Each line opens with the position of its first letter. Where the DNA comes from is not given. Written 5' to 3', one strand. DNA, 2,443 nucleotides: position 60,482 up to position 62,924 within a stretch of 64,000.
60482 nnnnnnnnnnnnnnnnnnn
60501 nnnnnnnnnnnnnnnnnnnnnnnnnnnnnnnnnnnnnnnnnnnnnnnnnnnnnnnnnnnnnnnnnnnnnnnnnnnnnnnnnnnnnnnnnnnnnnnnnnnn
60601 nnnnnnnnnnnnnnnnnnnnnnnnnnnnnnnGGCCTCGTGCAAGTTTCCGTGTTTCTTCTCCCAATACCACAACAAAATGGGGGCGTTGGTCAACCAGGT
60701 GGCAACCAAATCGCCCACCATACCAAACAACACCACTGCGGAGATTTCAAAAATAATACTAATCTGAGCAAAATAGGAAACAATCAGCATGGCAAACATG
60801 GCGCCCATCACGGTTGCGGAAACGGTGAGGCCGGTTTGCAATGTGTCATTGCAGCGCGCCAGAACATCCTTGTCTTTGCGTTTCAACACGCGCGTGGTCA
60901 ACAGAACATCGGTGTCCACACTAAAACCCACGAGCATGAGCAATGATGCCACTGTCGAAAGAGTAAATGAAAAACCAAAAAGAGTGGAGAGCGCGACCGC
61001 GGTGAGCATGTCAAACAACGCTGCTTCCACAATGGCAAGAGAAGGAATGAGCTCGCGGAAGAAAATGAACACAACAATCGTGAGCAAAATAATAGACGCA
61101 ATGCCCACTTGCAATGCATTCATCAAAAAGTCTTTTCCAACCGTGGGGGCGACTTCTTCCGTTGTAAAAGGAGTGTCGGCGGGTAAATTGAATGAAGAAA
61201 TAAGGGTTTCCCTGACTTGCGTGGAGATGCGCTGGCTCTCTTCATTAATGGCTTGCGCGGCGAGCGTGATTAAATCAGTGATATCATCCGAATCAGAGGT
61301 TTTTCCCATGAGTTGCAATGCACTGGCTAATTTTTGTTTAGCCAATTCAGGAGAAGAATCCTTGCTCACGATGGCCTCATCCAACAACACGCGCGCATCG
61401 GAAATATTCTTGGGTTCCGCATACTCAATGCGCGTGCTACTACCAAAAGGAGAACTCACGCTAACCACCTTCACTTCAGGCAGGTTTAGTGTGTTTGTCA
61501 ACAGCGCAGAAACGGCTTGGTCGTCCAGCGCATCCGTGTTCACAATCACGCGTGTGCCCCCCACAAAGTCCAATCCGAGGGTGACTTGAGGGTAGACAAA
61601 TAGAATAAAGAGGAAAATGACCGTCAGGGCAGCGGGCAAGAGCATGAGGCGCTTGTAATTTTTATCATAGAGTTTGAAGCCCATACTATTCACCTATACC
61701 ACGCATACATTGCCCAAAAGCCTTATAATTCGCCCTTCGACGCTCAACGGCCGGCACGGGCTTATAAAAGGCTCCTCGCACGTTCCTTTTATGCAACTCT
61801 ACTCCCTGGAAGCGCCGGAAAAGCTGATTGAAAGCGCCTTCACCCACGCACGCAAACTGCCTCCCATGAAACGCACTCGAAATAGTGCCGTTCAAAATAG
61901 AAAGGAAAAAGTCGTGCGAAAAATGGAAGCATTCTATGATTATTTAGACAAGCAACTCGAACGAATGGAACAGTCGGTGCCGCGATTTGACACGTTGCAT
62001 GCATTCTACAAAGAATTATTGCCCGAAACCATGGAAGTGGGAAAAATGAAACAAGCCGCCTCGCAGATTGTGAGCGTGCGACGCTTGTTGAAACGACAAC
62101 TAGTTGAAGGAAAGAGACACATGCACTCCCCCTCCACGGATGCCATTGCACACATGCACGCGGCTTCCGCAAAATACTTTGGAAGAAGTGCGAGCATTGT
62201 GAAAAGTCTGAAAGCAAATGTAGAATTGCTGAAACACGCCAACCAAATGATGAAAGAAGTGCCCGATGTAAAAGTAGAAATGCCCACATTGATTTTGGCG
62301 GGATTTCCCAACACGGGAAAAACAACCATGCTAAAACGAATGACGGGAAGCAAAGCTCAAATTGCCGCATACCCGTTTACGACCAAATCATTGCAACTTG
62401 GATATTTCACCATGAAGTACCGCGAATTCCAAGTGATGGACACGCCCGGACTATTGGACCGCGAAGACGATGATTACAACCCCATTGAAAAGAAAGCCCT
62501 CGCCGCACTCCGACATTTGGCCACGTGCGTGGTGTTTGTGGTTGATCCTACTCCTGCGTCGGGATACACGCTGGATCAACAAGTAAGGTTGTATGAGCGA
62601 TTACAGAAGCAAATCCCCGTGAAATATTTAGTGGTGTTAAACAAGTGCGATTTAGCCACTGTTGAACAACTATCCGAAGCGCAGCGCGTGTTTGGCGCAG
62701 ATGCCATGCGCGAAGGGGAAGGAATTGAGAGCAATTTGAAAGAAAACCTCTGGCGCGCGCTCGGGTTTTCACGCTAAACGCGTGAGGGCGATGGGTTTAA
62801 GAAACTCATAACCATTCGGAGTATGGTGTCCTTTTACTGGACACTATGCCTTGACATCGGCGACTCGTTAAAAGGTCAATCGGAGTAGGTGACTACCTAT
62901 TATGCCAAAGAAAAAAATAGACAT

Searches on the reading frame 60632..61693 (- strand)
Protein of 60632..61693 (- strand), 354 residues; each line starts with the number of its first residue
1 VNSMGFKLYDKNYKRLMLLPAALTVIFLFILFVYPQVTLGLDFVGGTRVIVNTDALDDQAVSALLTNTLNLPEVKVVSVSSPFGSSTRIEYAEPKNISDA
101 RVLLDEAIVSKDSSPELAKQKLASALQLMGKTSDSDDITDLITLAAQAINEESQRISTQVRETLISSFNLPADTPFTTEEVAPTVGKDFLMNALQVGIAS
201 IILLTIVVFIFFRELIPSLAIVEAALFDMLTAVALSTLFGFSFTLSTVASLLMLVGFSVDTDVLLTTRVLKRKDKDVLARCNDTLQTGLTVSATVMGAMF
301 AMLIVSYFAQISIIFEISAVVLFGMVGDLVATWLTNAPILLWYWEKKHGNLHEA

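Call 71: search_protein_families(library=pfam, proteins=[window:60632-61693:-], max_evalue=0.0001)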
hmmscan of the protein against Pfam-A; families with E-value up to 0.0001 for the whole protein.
window:60632-61693:- (354 aa): 1 family
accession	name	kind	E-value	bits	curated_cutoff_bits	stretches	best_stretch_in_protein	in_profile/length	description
PF02355.23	SecD_SecF_C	-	3.2e-26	92.3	20.5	1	178-345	18-188/189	Protein export membrane protein SecD/SecF, C-terminal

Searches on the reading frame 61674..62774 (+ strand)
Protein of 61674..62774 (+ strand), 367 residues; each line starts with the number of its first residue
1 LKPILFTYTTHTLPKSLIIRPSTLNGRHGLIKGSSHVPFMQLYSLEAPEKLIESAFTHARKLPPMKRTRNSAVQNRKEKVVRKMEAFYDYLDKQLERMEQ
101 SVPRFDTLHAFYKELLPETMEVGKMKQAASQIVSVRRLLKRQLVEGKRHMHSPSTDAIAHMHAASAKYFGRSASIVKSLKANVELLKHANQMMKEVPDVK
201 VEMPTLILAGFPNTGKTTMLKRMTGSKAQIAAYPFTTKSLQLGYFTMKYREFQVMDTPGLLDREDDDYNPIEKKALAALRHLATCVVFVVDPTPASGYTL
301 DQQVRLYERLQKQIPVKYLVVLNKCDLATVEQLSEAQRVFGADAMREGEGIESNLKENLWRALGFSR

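Call 71: search_protein_families(library=pfam, proteins=[window:61674-62774:+], max_evalue=0.0001)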
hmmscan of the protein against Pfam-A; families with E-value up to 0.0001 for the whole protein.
window:61674-62774:+ (367 aa): 5 families
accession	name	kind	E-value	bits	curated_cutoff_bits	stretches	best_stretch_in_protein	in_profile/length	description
PF06858.20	NOG1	-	6.6e-21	74.3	27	1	271-326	2-58/58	Nucleolar GTP-binding protein 1 (NOG1)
PF01926.29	MMR_HSR1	-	6.3e-20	71.8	21.9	1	207-324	3-113/113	50S ribosome-binding GTPase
PF17835.6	NOG1_N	-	4.6e-14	53.3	22.9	1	46-199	8-159/160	NOG1 N-terminal helical domain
PF02421.24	FeoB_N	-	9.2e-13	48.4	27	1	206-332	3-122/156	Ferrous iron transport protein B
PF02492.25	cobW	-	2.7e-05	24.3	20.7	0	282-336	114-165/180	CobW/HypB/UreG, nucleotide-binding domain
